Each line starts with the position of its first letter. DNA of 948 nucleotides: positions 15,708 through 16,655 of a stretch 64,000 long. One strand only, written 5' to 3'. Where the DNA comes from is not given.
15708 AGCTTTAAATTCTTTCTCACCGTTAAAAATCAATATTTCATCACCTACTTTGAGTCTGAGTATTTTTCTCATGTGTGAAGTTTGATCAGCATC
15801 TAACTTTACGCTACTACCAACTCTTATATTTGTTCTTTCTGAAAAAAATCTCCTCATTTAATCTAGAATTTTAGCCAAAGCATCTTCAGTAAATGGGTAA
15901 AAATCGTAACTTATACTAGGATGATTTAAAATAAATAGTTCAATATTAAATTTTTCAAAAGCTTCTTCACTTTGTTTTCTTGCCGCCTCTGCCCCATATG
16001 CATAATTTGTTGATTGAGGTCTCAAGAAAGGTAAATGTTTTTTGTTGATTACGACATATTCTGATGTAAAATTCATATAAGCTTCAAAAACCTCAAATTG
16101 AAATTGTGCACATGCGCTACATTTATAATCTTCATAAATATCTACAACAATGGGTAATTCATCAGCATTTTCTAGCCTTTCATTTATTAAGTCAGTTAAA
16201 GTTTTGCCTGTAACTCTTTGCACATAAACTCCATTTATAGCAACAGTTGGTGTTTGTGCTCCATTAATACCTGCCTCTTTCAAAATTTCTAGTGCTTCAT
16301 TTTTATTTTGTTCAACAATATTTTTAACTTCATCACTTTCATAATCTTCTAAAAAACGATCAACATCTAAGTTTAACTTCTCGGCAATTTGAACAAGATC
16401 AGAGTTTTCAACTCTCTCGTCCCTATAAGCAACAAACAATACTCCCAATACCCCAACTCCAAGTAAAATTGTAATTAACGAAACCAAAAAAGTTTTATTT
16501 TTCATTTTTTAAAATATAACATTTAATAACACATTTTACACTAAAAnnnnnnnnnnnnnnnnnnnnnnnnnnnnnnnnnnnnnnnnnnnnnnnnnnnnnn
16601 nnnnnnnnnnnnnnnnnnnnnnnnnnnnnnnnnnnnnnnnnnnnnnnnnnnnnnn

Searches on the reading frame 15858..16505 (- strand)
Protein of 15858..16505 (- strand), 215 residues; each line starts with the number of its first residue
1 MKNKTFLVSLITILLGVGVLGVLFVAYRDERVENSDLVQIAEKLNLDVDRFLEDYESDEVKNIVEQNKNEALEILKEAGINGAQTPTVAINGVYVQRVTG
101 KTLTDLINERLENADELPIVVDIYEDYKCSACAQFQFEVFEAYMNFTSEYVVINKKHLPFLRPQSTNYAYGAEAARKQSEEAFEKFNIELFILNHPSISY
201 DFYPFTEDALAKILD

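Call 3: search_protein_families(library=pfam, proteins=[window:15858-16505:-], max_evalue=0.01)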
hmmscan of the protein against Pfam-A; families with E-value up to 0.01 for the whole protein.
window:15858-16505:- (215 aa): 5 families
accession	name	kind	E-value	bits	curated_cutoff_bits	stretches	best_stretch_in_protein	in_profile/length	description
PF13462.12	Thioredoxin_4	-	4.7e-11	43.6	23.2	2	118-187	14-84/165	Thioredoxin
PF01323.26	DSBA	-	1.4e-09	38.5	25.6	1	33-111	121-190/191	DSBA-like thioredoxin domain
PF23984.1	DUF7307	-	0.00087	19.7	27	1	56-128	61-124/129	Pam3 gp33-like protein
PF13743.12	Thioredoxin_5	-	0.0021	18.2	27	1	33-68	111-147/186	Thioredoxin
PF06480.20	FtsH_ext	-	0.0082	16.8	25.5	0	11-114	2-90/103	FtsH Extracellular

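Call 4: search_protein_families(library=ncbifam, proteins=[window:15858-16505:-], max_evalue=0.01)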
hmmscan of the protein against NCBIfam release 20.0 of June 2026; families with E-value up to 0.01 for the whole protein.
window:15858-16505:- (215 aa): 1 family
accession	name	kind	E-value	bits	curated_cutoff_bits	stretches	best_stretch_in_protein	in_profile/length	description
NF041057.1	Rcas_1661_fam_Se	equivalog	0.00077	19.1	190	0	118-191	90-165/247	Rcas_1661 family thioredoxin-like (seleno)lipoprotein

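Call 45: search_protein_representatives(protein=window:15858-16505:-)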
Query: 215 residues. Proteins with E-value up to 0.001 (for the whole library): 242; up to 1e-10: 34; up to 1e-30: 2. The best 150 are listed.
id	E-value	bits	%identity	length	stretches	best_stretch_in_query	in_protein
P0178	4.3e-135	464.4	100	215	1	1-215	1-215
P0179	8.3e-34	133.8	43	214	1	7-204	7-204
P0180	3.5e-28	115.4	40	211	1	11-212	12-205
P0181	1.5e-25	106.9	44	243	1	7-189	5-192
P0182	3.6e-23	99.1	35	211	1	1-207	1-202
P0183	6.8e-23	98.2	34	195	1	1-192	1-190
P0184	7.9e-23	98.0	38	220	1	3-192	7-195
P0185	6.4e-21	91.7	32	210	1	9-197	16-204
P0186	2.6e-20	89.8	35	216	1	9-186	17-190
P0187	4.4e-20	89.0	35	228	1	3-195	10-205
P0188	5.4e-20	88.7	37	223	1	10-201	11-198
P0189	4.5e-19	85.7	36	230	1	14-195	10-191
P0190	7.0e-19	85.1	38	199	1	9-200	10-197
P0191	7.9e-19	84.9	37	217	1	7-200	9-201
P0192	2.1e-18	83.5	36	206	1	6-191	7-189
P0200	1.0e-16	78.0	40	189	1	7-193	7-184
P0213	3.0e-10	56.9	35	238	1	1-184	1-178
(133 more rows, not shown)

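Call 51: predict_structure(protein=window:15858-16505:-)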
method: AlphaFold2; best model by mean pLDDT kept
length: 215 residues; sequences in the alignment: 1
mean_pLDDT: 39.5   pTM: 0.28
mean pLDDT of the five models: 39.5, 36.6, 36.1, 35.6, 35.2
residues with pLDDT >= 90: 0; 70-90: 16; 50-70: 17; < 50: 182
segments of 3 or more residues with pLDDT < 50: 26-46, 50-52, 54-57, 59-61, 63-68, 70-72, 74-104, 106-215
pLDDT, mean of each block of 10 residues (from residue 1): 75 77 52 40 44 49 47 43 31 34 45 34 27 28 26 28 28 38 32 25 30 31
secondary structure, 60 per line:
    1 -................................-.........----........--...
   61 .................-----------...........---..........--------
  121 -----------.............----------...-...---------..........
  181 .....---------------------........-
elements in order: H2-33 H35-43 H48-55 H58-77 H89-99 H103-112 H132-144 H171-185 H207-214

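Call 66: predict_structure(alignment_id=A4)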
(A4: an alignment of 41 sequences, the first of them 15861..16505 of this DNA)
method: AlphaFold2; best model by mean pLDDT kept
length: 215 residues; sequences in the alignment: 41
mean_pLDDT: 93.7   pTM: 0.83
mean pLDDT of the five models: 93.7, 93.3, 93.1, 92.6, 92.2
residues with pLDDT >= 90: 180; 70-90: 26; 50-70: 9; < 50: 0
segments of 3 or more residues with pLDDT < 50: none
pLDDT, mean of each block of 10 residues (from residue 1): 88 95 75 81 97 97 98 98 98 93 96 97 98 96 96 98 97 98 97 96 83 84
secondary structure, 60 per line:
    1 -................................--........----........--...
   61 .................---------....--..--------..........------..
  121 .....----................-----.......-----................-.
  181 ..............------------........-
elements in order: H2-33 H36-43 H48-55 H58-77 E87-90 H103-112 E119-125 H130-145 E151-157 H163-178 H180-194 H207-214

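Call 69: fold_search(model_id=the predicted structure, library=pdb)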
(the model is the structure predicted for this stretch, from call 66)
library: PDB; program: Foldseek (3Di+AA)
matches with E <= 10: 283; with E <= 0.001: 1
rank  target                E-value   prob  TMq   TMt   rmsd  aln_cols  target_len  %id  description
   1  1un2                  3.1e-04  1.00  0.60  0.68   3.8       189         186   16  Crystal structure of circularly permuted CPDSBA_Q100T99: Preserved Global Fold and Local Structural Adjustments (released 2003-09-26)
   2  1bed                  9.2e-02  0.96  0.29  0.34   8.9        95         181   20  STRUCTURE OF DISULFIDE OXIDOREDUCTASE (released 1997-10-08)
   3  3a3t_A                9.7e-02  0.60  0.27  0.30  11.1       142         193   15  The oxidoreductase NmDsbA1 from N. meningitidis (released 2009-10-20)
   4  4dvc                  1.0e-01  0.85  0.31  0.35  11.8       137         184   16  Structural and functional studies of TcpG, the Vibrio cholerae DsbA disulfide-forming protein required for pilus and cho (released 2012-10-31)
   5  3hz8                  1.3e-01  0.41  0.26  0.29  10.5       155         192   12  Crystal structure of the oxidized T176V DsbA1 mutant (released 2009-08-25)
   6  7lui                  1.6e-01  0.80  0.31  0.36  11.1       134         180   14  Crystal structure of Vibrio cholerae DsbA in complex with bile salt taurocholate (released 2021-12-29)
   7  3dvx_A                4.0e-01  0.60  0.28  0.32   9.0       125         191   14  Crystal structure of reduced DsbA3 from Neisseria meningitidis (released 2009-08-04)
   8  5dgg_A                5.0e-01  0.14  0.16  0.18  10.3        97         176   16  Central domain of uncharacterized Lpg1148 protein from Legionella pneumophila (released 2015-09-16)
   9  5mv0_D                5.0e-01  0.07  0.17  0.18  15.6       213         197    8  Structure of an N-terminal domain of a reptarenavirus L protein (released 2017-05-17)
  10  4jrr_C                7.7e-01  0.25  0.30  0.34  12.2       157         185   11  Crystal structure of disulfide bond oxidoreductase DsbA1 from Legionella pneumophila (released 2013-04-24)
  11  7unn                  8.6e-01  0.54  0.29  0.26   7.3       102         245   19  Thiol-disulfide oxidoreductase TsdA from Corynebacterium diphtheriae (released 2022-04-20)
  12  3hd5_C                8.6e-01  0.51  0.29  0.34   8.7       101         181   16  Crystal structure of a thiol:disulfide interchange protein dsbA from Bordetella parapertussis (released 2009-05-19)
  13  6dxn_C                1.0e+00  0.23  0.28  0.32  11.4       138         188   16  1.95 Angstrom Resolution Crystal Structure of DsbA Disulfide Interchange Protein from Klebsiella pneumoniae. (released 2018-07-11)
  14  3it4_A                1.1e+00  0.06  0.12  0.13  13.0       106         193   14  The Crystal Structure of Ornithine Acetyltransferase from Mycobacterium tuberculosis (Rv1653) at 1.7 A (released 2010-03-02)
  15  4jrr_B                1.1e+00  0.23  0.28  0.32  11.4       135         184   16  Crystal structure of disulfide bond oxidoreductase DsbA1 from Legionella pneumophila (released 2013-04-24)
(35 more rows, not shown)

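Call 80: list_cluster_members(proteins=[P0179, P0180, P0181, P0182, P0183, P0184, P0186, P0190, P0200, P0213])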
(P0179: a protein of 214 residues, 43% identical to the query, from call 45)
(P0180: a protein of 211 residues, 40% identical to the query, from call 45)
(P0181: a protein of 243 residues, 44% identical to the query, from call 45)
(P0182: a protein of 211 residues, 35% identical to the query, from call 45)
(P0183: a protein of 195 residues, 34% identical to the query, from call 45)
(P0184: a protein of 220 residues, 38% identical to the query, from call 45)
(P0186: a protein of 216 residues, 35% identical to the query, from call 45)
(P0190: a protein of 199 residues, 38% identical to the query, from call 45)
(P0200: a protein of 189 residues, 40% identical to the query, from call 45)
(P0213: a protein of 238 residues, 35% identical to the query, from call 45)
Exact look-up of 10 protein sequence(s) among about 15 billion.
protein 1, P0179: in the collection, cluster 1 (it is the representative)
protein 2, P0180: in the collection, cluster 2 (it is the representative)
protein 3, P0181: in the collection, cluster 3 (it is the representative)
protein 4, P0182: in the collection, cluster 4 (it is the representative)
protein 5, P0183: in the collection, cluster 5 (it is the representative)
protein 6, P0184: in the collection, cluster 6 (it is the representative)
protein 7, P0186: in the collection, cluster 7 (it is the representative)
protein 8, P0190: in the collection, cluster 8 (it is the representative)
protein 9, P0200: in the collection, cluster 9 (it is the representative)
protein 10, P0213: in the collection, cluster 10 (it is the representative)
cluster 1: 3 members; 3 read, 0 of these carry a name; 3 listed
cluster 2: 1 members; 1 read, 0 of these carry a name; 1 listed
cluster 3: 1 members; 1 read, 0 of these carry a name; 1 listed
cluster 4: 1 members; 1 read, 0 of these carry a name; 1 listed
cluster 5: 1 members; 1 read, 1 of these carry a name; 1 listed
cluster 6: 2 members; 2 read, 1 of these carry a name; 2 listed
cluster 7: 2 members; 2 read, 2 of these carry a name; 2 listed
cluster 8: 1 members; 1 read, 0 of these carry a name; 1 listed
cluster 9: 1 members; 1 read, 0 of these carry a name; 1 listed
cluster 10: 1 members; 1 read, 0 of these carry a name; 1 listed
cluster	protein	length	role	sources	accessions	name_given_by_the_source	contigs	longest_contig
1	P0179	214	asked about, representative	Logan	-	-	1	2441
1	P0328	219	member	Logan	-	-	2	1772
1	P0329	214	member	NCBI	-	-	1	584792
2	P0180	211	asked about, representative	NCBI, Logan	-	-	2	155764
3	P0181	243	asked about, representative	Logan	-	-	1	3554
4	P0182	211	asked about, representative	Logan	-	-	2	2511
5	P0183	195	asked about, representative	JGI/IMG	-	protein-disulfide isomerase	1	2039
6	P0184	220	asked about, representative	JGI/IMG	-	protein-disulfide isomerase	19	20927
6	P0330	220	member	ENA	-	-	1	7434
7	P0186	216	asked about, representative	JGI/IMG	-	protein-disulfide isomerase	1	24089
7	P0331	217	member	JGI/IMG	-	protein-disulfide isomerase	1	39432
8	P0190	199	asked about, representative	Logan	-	-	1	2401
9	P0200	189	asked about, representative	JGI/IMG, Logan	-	-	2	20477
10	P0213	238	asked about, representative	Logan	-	-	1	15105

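Call 81: find_encoding_contigs(protein=P0180, flank=6000, max_places=2)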
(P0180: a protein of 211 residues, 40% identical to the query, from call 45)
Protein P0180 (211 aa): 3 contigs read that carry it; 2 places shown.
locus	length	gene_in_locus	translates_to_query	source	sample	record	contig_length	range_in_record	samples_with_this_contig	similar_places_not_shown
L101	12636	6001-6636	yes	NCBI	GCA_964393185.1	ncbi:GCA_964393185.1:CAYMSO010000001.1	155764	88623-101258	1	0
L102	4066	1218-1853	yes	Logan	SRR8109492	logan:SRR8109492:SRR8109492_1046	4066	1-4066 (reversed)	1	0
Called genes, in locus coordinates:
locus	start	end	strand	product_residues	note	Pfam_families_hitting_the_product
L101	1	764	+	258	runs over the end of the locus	PF01978:TrmB, PF12802:MarR_2 (weak), PF25212:HVO_A0114 (weak)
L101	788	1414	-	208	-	PF00925:GTP_cyclohydro2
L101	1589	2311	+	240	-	PF01555:N6_N4_Mtase (faint)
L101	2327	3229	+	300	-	PF10343:Q_salvage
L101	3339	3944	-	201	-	PF12844:HTH_19 (weak), PF01381:HTH_3 (weak)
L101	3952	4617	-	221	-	PF01381:HTH_3, PF12844:HTH_19 (weak), PF13560:HTH_31 (weak)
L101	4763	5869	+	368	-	PF13439:Glyco_transf_4, PF13579:Glyco_trans_4_4 (weak), PF20706:GT4-conflict, PF00534:Glycos_transf_1, PF13692:Glyco_trans_1_4, PF13524:Glyco_trans_1_2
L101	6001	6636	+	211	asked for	PF01323:DSBA (faint), PF13462:Thioredoxin_4 (faint)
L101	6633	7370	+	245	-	PF20260:PUA_4, PF04452:Methyltrans_RNA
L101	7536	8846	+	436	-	-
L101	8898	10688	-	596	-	-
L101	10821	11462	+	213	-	-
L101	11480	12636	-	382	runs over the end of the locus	PF04389:Peptidase_M28 (faint), PF01546:Peptidase_M20, PF07687:M20_dimer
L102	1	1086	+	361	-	?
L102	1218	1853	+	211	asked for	PF01323:DSBA (faint), PF13462:Thioredoxin_4 (faint)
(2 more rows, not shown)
